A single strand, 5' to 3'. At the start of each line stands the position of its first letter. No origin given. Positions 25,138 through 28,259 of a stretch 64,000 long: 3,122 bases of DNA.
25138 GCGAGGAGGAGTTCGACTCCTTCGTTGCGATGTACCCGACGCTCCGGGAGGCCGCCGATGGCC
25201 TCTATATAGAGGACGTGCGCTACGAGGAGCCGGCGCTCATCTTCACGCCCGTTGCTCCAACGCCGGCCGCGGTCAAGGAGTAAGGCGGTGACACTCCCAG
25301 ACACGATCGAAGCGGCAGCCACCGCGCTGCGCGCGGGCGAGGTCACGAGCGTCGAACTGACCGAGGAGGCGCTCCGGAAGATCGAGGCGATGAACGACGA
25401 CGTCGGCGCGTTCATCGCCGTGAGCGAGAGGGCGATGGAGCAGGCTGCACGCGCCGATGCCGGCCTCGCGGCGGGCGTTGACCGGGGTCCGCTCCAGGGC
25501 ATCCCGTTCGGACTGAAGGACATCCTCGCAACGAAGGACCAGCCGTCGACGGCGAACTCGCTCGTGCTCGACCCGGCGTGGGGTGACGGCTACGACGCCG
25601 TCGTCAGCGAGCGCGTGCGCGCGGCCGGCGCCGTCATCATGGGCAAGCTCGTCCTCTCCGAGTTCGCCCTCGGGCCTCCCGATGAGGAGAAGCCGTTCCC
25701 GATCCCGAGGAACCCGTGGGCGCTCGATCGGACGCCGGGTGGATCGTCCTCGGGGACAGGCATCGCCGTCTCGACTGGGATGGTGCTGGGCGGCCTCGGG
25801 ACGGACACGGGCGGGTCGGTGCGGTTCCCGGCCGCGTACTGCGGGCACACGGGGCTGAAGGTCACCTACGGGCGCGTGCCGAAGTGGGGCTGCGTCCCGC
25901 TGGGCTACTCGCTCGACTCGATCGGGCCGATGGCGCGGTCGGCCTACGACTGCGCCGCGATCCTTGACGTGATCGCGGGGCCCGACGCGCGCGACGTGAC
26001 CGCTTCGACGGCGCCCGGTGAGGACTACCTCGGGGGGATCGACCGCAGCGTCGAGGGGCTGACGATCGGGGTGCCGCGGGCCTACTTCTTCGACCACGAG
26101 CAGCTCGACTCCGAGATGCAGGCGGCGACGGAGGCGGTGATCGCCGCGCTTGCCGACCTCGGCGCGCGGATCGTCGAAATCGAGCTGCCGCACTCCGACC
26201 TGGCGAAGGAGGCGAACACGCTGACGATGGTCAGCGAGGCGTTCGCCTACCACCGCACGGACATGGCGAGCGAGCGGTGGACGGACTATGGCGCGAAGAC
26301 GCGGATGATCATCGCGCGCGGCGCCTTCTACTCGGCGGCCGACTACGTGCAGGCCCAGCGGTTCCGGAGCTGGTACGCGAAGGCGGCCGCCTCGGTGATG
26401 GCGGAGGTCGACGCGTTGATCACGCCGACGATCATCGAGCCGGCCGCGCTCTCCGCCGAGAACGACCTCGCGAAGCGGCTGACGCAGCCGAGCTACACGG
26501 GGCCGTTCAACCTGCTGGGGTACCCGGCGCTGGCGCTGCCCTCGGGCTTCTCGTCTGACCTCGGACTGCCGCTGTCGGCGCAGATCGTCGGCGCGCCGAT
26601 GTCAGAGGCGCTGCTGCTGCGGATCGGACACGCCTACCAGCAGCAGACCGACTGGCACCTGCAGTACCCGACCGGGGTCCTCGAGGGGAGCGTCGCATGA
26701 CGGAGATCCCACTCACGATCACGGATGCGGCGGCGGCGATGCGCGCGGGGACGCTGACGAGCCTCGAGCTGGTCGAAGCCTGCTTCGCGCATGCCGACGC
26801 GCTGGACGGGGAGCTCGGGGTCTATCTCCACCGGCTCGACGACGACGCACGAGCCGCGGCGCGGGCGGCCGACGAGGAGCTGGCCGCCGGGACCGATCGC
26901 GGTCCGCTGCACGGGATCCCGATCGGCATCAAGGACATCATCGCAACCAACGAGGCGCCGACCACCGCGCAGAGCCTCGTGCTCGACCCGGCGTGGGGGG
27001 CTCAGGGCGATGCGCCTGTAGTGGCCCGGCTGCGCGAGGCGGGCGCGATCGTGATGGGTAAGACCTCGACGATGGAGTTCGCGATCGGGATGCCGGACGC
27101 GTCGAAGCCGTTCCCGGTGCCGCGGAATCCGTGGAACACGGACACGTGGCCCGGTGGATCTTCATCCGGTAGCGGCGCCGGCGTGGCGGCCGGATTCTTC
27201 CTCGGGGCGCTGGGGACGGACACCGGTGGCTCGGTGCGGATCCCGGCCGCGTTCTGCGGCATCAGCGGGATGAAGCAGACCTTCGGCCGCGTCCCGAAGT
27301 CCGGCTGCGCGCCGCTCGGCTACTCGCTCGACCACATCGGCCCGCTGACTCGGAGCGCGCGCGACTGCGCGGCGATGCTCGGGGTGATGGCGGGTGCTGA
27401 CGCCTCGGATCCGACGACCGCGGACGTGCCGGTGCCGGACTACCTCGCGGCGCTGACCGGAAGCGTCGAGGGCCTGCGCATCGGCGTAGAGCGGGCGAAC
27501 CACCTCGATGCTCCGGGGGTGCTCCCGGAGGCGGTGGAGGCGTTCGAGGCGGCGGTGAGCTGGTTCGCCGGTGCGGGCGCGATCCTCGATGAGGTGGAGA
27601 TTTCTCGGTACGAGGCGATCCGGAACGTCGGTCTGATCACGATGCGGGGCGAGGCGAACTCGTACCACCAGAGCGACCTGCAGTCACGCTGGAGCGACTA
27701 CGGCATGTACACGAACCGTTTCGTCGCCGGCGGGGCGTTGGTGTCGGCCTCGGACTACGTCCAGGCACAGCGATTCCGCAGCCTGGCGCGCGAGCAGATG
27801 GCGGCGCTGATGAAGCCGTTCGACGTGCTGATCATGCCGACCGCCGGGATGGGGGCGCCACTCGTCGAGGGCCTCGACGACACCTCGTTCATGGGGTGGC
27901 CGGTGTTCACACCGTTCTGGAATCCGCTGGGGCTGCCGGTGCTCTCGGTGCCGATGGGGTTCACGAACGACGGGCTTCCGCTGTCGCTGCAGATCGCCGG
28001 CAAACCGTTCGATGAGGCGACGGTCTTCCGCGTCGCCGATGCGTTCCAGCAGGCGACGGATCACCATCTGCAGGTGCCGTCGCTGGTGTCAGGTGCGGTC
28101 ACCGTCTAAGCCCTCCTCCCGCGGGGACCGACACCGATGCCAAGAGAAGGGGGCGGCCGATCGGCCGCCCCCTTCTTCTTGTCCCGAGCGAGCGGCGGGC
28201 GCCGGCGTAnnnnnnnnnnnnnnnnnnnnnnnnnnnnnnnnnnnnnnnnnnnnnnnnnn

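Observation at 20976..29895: GatC/AtzG-like small protein plus tandem amidase-signature paralogs, downstream of an ABC importer and convergent with an atypical asparaginase-like protein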

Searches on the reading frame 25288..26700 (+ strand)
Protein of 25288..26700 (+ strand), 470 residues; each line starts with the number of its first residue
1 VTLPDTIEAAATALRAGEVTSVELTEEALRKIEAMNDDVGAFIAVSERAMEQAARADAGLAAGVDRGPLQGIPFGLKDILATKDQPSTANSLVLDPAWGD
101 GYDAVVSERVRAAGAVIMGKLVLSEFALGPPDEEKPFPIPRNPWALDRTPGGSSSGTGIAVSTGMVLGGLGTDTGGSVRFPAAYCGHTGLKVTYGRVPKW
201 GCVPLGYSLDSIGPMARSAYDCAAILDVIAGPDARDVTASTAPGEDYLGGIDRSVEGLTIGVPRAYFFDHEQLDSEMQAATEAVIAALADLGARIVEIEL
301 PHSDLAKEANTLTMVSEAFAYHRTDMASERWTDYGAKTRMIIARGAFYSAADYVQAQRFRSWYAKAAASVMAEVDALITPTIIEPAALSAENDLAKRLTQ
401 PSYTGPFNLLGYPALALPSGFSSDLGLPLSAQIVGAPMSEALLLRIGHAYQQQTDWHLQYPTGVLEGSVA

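Call 4: search_protein_families(library=pfam, proteins=[window:25288-26700:+], max_evalue=0.01)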
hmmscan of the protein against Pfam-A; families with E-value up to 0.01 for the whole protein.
window:25288-26700:+ (470 aa): 1 family
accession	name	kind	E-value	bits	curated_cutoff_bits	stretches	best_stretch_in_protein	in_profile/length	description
PF01425.27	Amidase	-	1.2e-101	341.4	27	1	23-444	1-445/445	Amidase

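Call 5: search_protein_families(library=ncbifam, proteins=[window:25288-26700:+], max_evalue=0.01)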
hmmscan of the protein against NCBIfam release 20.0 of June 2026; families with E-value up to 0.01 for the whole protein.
window:25288-26700:+ (470 aa): 26 families (the best 25 are shown)
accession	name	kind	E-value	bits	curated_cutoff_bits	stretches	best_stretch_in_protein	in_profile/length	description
NF004815.0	PRK06169.1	equivalog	1.3e-88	297.7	506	1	11-462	16-467/471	amidase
NF006631.0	PRK09201.1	equivalog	1.4e-84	284.5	461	1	6-453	8-454/466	AtzE family amidohydrolase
TIGR00132.1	gatA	equivalog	1.8e-83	280.9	481.1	1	14-455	5-465/466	Asp-tRNA(Asn)/Glu-tRNA(Gln) amidotransferase subunit GatA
TIGR02715.1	amido_AtzE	subfamily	3e-79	267.1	425.75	1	10-453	5-447/452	AtzE family amidohydrolase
NF005460.0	PRK07056.1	subfamily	5.8e-79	266.2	447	1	4-451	7-450/457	amidase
NF006006.0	PRK08137.1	equivalog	1.8e-70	238.2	534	2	6-314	35-350/529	amidase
NF005688.0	PRK07488.1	equivalog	1.9e-69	234.8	532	1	6-451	12-463/474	indoleacetamide hydrolase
NF004717.0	PRK06061.1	equivalog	1.1e-66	225.5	498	1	5-462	17-475/483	amidase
NF006043.0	PRK08186.1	subfamily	7.6e-66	222.8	487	1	6-459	8-453/600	allophanate hydrolase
NF005450.0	PRK07042.1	equivalog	1.1e-65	222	458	1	13-461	15-459/464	amidase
NF005565.0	PRK07235.1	subfamily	7.9e-62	209.5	545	1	62-457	81-504/506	amidase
NF005686.0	PRK07486.1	subfamily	1.5e-60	205.3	465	1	10-461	19-480/486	amidase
TIGR02713.1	allophanate_hyd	equivalog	1.5e-59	202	511.05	1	45-459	7-418/563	allophanate hydrolase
NF009119.0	PRK12470.1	equivalog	5.1e-59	200.5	498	1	9-461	13-459/462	amidase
NF004766.0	PRK06102.1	equivalog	3.1e-58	198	559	1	6-449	9-446/455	amidase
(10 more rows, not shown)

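Call 8: search_solved_structures(query=window:25288-26700:+, max_evalue=1e-30)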
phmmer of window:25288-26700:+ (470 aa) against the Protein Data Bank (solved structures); distinct sequences matched with E-value up to 1e-30: 19.
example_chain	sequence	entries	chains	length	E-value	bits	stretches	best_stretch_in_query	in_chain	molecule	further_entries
4wj3_A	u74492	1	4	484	1.1e-80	275.2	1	8-310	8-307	Glutamyl-tRNA(Gln) amidotransferase subunit A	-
3h0l_A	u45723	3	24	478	2.3e-60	208.1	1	13-455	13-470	Glutamyl-tRNA(Gln) amidotransferase subunit A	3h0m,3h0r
3al0_A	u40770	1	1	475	3.5e-60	207.5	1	65-456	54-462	Glutamyl-tRNA(Gln) amidotransferase subunit A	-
2gi3_A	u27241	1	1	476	3.5e-60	207.5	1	65-456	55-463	Glutamyl-tRNA(Gln) amidotransferase subunit A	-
2df4_A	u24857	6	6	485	1.3e-59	205.7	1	6-459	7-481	Glutamyl-tRNA(Gln) amidotransferase subunit A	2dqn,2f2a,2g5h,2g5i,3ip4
3kfu_E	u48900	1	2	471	8.5e-58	199.7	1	14-463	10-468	Glutamyl-tRNA(Gln) amidotransferase subunit A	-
6c62_A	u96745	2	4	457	1.9e-52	182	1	13-452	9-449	Biuret hydrolase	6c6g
1m21_A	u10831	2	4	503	5.8e-43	150.8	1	13-454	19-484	Peptide Amidase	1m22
3a1k_A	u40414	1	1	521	6.8e-43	150.5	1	67-302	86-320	Amidase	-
6dhv_A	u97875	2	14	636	1.7e-42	149.2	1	52-451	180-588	Fatty acid amide hydrolase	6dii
3a1i_A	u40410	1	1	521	1.9e-42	149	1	67-302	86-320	Amidase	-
2dc0_A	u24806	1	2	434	4.4e-42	147.9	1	8-447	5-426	probable amidase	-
8eww_A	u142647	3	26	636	4.7e-42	147.8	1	52-451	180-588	Fatty acid amide hydrolase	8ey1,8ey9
5ac3_A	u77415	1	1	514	4e-41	144.7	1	13-454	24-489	PEPTIDE AMIDASE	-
3a2p_A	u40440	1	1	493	5.3e-41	144.3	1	9-460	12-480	6-aminohexanoate-cyclic-dimer hydrolase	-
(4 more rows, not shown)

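Call 66: search_dna_similar(query=window:25288-26700:+, collection=plasmids, mode=protein, max_evalue=1e-40, max_rows=25)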
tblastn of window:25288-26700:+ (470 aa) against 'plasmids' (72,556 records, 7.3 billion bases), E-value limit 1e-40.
Records with a match: 296; places in all: 334; records where one place covers at least 80% of the query: 292.
Best place of each record, by identity: <60% 296.
By first word of the organism name: Sinorhizobium 76; Rhizobium 19; Azospirillum 18; Pantoea 16; Agrobacterium 14; Shinella 13; Streptomyces 12; Paraburkholderia 11; Rhodococcus 7; Ensifer 7; and 63 more.
By predicted mobility (MOB-suite, as given by PLSDB): non-mobilizable 157; conjugative 105; mobilizable 34.
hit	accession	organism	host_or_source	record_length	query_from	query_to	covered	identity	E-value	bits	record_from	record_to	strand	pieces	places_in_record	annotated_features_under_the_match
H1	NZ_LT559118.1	Nonomuraea gerenzanensis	-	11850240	1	461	98%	50.6%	9e-113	372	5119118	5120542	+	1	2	none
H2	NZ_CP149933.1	Thioclava sp. GXIMD2076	pure culture,conch meat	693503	3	461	98%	43.0%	7e-82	283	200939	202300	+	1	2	amidase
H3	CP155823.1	Thioclava sp. 'Guangxiensis'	Bruguiera gymnorhiza,pure ...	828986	3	461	98%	43.0%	2e-81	281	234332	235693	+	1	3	amidase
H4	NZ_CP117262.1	Rhizobium tumorigenes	Rubus sp.,pure bacterial culture,Aerial ...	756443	6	451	95%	43.5%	7e-76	266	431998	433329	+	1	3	amidase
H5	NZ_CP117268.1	Rhizobium rhododendri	Rhododendron sp.,pure bacterial ...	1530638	6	451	95%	43.5%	4e-75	263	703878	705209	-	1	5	record has no annotation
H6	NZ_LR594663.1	Variovorax sp. RA8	Riverbed sediment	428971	7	451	95%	42.6%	6e-85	292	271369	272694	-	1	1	amidase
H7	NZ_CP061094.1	Roseomonas marmotae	Marmota himalayana,pure culture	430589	6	461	97%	41.5%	2e-87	300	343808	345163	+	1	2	amidase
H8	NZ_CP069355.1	Microvirga sp. VF16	Vachellia farnesiana,Cell culture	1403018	6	462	97%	40.9%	6e-78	272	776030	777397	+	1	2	none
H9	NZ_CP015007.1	Aminobacter aminovorans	cell culture,soil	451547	6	461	97%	40.9%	2e-79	276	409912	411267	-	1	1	amidase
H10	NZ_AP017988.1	Aminobacter sp. SS-2016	Lotus japoicus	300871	6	461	97%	40.9%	5e-79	275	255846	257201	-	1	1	amidase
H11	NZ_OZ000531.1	Shinella sp. WSC3-e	-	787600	4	461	97%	40.4%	2e-84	290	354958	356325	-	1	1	amidase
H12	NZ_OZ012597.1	Shinella sp. WSD5-1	-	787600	4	461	97%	40.4%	2e-84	290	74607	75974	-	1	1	amidase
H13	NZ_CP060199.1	Aminobacter sp. MDW-2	cell culture,soil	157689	1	465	99%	39.4%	2e-85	293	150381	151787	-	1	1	amidase | hypothetical protein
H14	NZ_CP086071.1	Rhodococcus pyridinivorans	whole organism,soil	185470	6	456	96%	40.3%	6e-79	275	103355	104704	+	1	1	amidase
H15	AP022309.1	Burkholderia sp. SFA1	-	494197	6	462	97%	39.7%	7e-85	292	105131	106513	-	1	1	amidase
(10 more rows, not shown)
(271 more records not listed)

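Call 67: get_annotated_region(hit=H1, flank=9000)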
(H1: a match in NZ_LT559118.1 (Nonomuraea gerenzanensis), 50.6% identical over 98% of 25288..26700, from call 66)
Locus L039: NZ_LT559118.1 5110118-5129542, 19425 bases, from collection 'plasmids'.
description: Nonomuraea gerenzanensis isolate nono1 plasmid I, complete sequence
organism: Nonomuraea gerenzanensis (NCBI taxid 93944)
taxonomy: Bacteria; Actinomycetota; Actinomycetes; Streptosporangiales; Streptosporangiaceae; Nonomuraea; Nonomuraea gerenzanensis
host: -; source: -; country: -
typing (MOB-suite, as given by PLSDB): non-mobilizable
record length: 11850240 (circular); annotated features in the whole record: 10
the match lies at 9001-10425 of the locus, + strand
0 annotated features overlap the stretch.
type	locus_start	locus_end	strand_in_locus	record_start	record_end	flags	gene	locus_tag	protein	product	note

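Call 71: get_annotated_region(hit=H13, flank=4000)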
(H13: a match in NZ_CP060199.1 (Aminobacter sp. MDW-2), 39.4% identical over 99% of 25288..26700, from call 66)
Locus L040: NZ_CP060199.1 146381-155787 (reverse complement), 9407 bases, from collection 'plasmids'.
description: Aminobacter sp. MDW-2 plasmid pMDW2, complete sequence
organism: Aminobacter sp. MDW-2 (NCBI taxid 2666139)
taxonomy: Bacteria; Pseudomonadota; Alphaproteobacteria; Hyphomicrobiales; Phyllobacteriaceae; Aminobacter; Aminobacter sp. MDW-2
host: -; source: cell culture,soil; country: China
typing (MOB-suite, as given by PLSDB): conjugative; relaxase MOBP; mating-pair formation MPF_T
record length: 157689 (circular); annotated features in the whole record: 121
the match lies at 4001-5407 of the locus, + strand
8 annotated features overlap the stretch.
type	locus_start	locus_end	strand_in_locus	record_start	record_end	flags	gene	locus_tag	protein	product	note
CDS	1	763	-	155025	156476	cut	istA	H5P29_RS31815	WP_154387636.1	IS21 family transposase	-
CDS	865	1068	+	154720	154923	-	-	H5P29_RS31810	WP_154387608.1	hypothetical protein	-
CDS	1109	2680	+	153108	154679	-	-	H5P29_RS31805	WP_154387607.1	sugar ABC transporter ATP-binding protein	-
CDS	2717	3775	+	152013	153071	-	-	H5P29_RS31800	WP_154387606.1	ABC transporter permease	-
CDS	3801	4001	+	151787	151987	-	-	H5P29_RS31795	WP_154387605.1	hypothetical protein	-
CDS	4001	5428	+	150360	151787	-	-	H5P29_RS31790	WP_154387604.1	amidase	-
CDS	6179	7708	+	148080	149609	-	istA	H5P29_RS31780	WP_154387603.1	IS21 family transposase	-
CDS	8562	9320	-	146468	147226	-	istB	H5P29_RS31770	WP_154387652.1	IS21-like element helper ATPase IstB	-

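Call 72: get_annotated_region(hit=H2, flank=4000)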
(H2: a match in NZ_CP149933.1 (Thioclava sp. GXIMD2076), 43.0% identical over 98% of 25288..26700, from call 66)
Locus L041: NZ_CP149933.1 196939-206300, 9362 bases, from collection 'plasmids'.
description: Thioclava sp. GXIMD2076 plasmid p2, complete sequence
organism: Thioclava sp. GXIMD2076 (NCBI taxid 3131931)
taxonomy: Bacteria; Pseudomonadota; Alphaproteobacteria; Rhodobacterales; Paracoccaceae; Thioclava; Thioclava sp. GXIMD2076
host: -; source: pure culture,conch meat; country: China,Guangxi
typing (MOB-suite, as given by PLSDB): non-mobilizable
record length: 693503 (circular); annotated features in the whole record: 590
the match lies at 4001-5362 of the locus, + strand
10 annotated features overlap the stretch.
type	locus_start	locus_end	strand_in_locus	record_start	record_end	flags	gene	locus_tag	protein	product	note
CDS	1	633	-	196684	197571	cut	-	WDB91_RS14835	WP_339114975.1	ABC transporter permease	-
CDS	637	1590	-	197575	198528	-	-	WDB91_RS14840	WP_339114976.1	ABC transporter permease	GO:0055085 - transmembrane transport [Evidence IEA]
CDS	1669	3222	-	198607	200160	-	-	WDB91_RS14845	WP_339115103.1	ABC transporter substrate-binding protein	-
CDS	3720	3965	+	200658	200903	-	-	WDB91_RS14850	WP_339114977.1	hypothetical protein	-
CDS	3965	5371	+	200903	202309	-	-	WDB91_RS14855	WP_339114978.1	amidase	-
CDS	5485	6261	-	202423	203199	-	-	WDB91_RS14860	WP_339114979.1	sulfite exporter TauE/SafE family protein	GO:0006810 - transport [Evidence IEA]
CDS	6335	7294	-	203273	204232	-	-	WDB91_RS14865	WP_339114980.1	DMT family transporter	GO:0055085 - transmembrane transport [Evidence IEA]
CDS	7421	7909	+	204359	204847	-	-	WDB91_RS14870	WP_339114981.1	Lrp/AsnC family transcriptional regulator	-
CDS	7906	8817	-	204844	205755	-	-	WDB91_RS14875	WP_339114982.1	alpha/beta hydrolase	-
CDS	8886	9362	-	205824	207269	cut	-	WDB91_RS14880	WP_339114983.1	PLP-dependent aminotransferase family protein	-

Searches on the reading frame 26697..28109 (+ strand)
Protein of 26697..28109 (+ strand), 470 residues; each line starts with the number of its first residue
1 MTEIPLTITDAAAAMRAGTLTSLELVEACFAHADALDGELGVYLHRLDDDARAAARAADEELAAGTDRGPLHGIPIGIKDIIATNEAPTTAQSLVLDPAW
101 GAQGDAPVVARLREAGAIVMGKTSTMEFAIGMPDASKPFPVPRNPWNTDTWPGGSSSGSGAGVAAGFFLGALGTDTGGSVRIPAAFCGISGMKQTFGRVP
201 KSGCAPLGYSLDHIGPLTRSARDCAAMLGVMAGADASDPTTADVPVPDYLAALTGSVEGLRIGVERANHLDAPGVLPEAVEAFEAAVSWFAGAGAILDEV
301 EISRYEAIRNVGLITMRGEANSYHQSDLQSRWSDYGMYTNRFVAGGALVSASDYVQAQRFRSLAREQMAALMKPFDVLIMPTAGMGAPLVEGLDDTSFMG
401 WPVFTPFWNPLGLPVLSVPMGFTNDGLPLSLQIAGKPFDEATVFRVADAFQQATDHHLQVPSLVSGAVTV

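Call 4: search_protein_families(library=pfam, proteins=[window:26697-28109:+], max_evalue=0.01)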
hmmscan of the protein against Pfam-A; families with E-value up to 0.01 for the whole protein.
window:26697-28109:+ (470 aa): 1 family
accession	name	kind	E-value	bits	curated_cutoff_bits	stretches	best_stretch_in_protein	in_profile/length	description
PF01425.27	Amidase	-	2.2e-100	337.2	27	1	24-443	1-444/445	Amidase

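Call 5: search_protein_families(library=ncbifam, proteins=[window:26697-28109:+], max_evalue=0.01)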
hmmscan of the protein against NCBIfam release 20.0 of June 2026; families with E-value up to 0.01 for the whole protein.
window:26697-28109:+ (470 aa): 26 families (the best 25 are shown)
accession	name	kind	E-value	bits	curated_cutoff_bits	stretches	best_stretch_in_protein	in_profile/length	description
NF004815.0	PRK06169.1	equivalog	6.7e-93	311.8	506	1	6-462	10-467/471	amidase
NF006631.0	PRK09201.1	equivalog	3.1e-86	289.9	461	1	6-453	7-454/466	AtzE family amidohydrolase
NF005460.0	PRK07056.1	subfamily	5.9e-82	276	447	1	7-453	9-452/457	amidase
TIGR02715.1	amido_AtzE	subfamily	1.3e-80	271.5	425.75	1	8-452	2-446/452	AtzE family amidohydrolase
TIGR00132.1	gatA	equivalog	5.5e-78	262.8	481.1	2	18-322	8-306/466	Asp-tRNA(Asn)/Glu-tRNA(Gln) amidotransferase subunit GatA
NF005450.0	PRK07042.1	equivalog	4.7e-76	256.1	458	1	5-462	6-460/464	amidase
NF005565.0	PRK07235.1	subfamily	1e-71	242.2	545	2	48-310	66-326/506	amidase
NF006043.0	PRK08186.1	subfamily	9.6e-71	239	487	1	4-459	5-453/600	allophanate hydrolase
NF005688.0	PRK07488.1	equivalog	4.6e-70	236.8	532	1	6-453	11-465/474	indoleacetamide hydrolase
NF006006.0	PRK08137.1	equivalog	1.2e-68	232.2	534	2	6-304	34-338/529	amidase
NF005686.0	PRK07486.1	subfamily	2.3e-62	211.3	465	1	9-462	17-481/486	amidase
NF005687.0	PRK07487.1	subfamily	6.6e-62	209.8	428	1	7-454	9-456/468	amidase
NF004766.0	PRK06102.1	equivalog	2.3e-61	208.3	559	1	7-451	9-448/455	amidase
NF004622.0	PRK05962.1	equivalog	2.5e-61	207.8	463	1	24-393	6-363/431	amidase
TIGR02713.1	allophanate_hyd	equivalog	2.8e-61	207.7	511.05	1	42-458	3-417/563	allophanate hydrolase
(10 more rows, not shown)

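Call 9: search_solved_structures(query=window:26697-28109:+, max_evalue=1e-30)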
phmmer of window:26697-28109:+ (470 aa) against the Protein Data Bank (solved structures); distinct sequences matched with E-value up to 1e-30: 33.
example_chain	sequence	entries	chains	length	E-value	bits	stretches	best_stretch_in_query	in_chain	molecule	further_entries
4wj3_A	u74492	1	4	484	3.7e-69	237.2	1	6-462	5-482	Glutamyl-tRNA(Gln) amidotransferase subunit A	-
2df4_A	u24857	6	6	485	4.1e-63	217.3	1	47-457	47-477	Glutamyl-tRNA(Gln) amidotransferase subunit A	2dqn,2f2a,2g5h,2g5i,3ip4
3al0_A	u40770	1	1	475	9.3e-59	203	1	46-454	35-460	Glutamyl-tRNA(Gln) amidotransferase subunit A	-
2gi3_A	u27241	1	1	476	9.4e-59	202.9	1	46-454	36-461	Glutamyl-tRNA(Gln) amidotransferase subunit A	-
3h0l_A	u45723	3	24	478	5.9e-57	197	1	14-461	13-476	Glutamyl-tRNA(Gln) amidotransferase subunit A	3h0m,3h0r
3kfu_E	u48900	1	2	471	6.3e-57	196.9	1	13-461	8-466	Glutamyl-tRNA(Gln) amidotransferase subunit A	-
6c62_A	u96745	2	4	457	1.8e-56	195.4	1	15-451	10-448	Biuret hydrolase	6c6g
3a1k_A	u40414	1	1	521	1.5e-52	182.5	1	66-305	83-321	Amidase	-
3a1i_A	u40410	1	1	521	4.5e-52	180.9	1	66-305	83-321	Amidase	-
6dhv_A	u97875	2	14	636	6.2e-50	173.9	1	37-452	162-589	Fatty acid amide hydrolase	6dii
8eww_A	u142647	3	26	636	1.7e-49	172.5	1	37-452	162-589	Fatty acid amide hydrolase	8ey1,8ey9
2dc0_A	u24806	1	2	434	3.4e-47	164.9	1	9-444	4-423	probable amidase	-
5ac3_A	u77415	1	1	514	1.3e-45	159.6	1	8-455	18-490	PEPTIDE AMIDASE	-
1m21_A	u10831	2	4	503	3.9e-45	158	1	8-455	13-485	Peptide Amidase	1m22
4gyr_A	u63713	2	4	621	3.4e-39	138.4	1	46-451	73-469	Allophanate hydrolase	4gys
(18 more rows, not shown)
